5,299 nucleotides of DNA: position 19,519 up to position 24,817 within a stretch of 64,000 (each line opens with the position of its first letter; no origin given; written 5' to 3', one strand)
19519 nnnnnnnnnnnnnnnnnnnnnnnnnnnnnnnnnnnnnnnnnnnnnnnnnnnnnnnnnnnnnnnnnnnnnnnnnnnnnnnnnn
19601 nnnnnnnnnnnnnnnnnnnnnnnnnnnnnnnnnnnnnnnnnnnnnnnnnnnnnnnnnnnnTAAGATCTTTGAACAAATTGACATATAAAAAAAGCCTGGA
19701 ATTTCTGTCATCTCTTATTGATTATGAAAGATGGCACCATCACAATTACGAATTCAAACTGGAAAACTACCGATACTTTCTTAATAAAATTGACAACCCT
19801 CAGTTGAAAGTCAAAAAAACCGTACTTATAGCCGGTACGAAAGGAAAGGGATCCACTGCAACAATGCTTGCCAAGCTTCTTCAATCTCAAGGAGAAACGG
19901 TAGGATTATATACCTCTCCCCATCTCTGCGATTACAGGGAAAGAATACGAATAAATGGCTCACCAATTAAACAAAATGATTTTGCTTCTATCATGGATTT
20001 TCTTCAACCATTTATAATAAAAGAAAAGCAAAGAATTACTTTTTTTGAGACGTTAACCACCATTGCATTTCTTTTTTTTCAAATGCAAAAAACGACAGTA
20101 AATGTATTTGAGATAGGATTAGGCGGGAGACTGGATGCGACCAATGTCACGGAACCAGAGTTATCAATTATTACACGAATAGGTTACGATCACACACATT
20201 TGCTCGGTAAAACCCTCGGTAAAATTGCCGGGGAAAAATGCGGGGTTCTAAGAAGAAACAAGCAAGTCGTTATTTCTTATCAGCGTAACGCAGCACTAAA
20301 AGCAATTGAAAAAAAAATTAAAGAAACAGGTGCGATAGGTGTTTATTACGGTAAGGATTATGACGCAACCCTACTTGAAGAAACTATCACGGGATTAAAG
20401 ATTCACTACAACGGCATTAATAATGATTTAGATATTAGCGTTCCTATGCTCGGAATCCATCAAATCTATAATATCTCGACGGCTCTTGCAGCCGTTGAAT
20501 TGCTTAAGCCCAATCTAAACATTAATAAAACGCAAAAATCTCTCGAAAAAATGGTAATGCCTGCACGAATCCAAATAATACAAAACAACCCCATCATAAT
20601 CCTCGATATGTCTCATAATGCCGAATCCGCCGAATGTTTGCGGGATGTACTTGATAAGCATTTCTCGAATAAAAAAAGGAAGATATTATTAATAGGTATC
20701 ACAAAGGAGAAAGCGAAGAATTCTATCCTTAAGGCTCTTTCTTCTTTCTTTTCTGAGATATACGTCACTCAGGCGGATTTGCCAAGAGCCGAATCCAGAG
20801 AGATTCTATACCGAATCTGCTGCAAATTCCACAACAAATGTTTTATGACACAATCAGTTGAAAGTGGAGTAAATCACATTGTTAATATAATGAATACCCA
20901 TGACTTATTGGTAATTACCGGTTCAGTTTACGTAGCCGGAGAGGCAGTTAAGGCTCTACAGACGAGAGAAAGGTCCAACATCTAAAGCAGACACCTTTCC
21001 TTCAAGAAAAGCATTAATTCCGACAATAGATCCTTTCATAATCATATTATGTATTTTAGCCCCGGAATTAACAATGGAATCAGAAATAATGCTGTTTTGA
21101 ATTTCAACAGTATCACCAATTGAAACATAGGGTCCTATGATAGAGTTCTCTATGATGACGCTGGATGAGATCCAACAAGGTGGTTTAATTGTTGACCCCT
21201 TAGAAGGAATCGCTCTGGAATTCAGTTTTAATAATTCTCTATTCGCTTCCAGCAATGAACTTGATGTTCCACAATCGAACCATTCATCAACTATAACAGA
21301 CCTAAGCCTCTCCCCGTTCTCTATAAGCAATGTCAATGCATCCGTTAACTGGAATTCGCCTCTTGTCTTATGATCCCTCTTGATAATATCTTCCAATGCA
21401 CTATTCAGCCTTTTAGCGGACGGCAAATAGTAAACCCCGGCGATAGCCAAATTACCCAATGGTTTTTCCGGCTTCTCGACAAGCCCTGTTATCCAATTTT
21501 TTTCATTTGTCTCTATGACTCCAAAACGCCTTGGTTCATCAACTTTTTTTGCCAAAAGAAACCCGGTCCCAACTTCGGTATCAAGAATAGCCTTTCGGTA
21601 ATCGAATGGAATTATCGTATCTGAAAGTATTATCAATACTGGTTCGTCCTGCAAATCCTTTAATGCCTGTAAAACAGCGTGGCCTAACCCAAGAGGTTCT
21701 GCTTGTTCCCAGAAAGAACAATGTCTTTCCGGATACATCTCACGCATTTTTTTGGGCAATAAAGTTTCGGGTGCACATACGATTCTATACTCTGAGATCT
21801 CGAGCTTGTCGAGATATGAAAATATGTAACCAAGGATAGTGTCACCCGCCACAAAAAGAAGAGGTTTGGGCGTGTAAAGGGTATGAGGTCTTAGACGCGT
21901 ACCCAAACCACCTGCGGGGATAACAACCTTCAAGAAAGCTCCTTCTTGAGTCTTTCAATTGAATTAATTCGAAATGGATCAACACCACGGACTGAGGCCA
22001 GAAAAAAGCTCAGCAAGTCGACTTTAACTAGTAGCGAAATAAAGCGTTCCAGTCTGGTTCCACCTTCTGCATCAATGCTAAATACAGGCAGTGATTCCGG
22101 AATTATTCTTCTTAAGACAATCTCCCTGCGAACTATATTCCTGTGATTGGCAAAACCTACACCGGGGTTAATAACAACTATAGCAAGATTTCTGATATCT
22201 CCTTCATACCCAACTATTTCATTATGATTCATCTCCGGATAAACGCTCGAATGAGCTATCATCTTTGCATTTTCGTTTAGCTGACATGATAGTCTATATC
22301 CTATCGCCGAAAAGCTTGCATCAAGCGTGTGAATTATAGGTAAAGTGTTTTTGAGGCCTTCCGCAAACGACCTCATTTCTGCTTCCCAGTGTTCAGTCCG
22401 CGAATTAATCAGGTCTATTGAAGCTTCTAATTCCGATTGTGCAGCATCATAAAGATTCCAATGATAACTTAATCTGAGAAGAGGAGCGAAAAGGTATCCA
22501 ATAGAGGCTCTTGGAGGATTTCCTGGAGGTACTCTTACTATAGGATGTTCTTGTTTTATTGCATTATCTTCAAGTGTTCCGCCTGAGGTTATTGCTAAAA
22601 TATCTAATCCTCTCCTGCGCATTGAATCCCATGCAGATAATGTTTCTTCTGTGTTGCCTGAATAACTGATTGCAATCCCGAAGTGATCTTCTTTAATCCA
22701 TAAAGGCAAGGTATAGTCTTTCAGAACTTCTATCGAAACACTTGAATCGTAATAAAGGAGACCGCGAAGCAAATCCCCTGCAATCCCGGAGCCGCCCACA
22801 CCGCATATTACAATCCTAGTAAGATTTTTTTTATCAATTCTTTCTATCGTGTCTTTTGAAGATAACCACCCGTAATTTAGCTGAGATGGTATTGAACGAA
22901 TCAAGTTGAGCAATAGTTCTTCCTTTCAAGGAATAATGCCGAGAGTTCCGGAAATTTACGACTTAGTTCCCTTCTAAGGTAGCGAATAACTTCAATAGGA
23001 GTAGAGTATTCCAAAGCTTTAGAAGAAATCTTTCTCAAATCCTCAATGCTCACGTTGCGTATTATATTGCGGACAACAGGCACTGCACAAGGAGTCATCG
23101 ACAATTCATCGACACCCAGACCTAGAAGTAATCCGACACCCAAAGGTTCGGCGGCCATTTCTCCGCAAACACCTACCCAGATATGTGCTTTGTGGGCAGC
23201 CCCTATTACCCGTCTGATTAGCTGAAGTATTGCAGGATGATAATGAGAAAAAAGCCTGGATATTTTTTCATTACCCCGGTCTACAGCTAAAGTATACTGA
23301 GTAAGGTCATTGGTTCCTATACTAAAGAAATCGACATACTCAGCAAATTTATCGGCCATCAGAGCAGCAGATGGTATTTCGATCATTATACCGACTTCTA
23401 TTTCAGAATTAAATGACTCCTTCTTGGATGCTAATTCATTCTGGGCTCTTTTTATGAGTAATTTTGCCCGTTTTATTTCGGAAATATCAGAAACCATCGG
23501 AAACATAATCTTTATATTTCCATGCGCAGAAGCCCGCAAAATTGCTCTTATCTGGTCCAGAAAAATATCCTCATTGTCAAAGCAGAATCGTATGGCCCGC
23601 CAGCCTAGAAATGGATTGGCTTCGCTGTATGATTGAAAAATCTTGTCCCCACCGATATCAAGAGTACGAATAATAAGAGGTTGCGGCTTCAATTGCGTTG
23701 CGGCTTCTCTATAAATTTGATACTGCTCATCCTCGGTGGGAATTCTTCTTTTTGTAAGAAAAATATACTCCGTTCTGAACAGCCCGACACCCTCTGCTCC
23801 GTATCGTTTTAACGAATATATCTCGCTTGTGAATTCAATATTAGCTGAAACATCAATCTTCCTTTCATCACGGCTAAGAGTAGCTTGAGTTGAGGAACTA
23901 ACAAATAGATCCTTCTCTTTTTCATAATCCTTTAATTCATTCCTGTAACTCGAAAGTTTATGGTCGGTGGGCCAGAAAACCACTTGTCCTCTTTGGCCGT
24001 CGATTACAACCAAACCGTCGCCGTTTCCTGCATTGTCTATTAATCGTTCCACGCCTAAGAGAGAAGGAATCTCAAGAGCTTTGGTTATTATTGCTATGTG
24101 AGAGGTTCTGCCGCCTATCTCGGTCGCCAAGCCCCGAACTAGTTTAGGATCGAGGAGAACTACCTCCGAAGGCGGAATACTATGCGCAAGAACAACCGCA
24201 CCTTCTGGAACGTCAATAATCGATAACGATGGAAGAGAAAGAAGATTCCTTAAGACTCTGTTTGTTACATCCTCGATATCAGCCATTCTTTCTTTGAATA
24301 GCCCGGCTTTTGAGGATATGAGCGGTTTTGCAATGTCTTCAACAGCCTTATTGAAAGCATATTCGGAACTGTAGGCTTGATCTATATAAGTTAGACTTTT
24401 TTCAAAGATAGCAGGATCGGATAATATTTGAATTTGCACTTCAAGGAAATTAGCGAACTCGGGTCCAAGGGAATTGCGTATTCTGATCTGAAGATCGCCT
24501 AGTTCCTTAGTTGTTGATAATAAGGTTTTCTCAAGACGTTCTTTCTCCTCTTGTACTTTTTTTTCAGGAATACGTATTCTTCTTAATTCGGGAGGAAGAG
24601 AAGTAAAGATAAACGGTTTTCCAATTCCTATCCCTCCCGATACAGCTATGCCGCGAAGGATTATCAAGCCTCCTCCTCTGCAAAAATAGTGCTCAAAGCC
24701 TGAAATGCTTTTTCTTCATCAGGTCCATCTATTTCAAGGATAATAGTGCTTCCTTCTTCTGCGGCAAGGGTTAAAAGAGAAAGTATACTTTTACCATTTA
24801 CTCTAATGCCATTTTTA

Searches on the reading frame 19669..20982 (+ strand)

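Call 89: search_protein_families(library=ncbifam, proteins=[window:19669-20982:+], max_evalue=1e-25)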
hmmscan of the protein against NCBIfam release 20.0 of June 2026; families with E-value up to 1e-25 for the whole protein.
window:19669-20982:+ (438 aa): 3 families
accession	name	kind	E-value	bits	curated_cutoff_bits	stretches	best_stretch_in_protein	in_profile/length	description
TIGR01499.1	folC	subfamily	1.7e-100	337.2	162.65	1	31-428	1-398/400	bifunctional protein FolC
NF047860.1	Tet-DihydfolSynFolCMyb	equivalog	1.2e-68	232.2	700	1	20-430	35-463/468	bifunctional tetrahydrofolate synthase/dihydrofolate synthase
NF008101.0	PRK10846.1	equivalog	1.1e-56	192.5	360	1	16-434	17-418/422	bifunctional tetrahydrofolate synthase/dihydrofolate synthase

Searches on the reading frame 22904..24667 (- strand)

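Call 51: search_protein_families(library=pfam, proteins=[window:22904-24667:-], max_evalue=0.00001)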
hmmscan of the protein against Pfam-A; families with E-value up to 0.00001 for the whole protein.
window:22904-24667:- (588 aa): 3 families
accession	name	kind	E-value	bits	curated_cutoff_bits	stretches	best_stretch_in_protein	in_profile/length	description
PF02896.24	PEP-utilizers_C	-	1.4e-110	369.5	22.8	1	259-539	8-291/293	PEP-utilising enzyme, PEP-binding domain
PF05524.18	PEP-utilisers_N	-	3e-17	63.3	24.4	1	5-127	1-121/121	PEP-utilising enzyme, N-terminal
PF00391.29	PEP-utilizers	-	3.9e-15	55.6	23.1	1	154-227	2-72/72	PEP-utilising enzyme, mobile domain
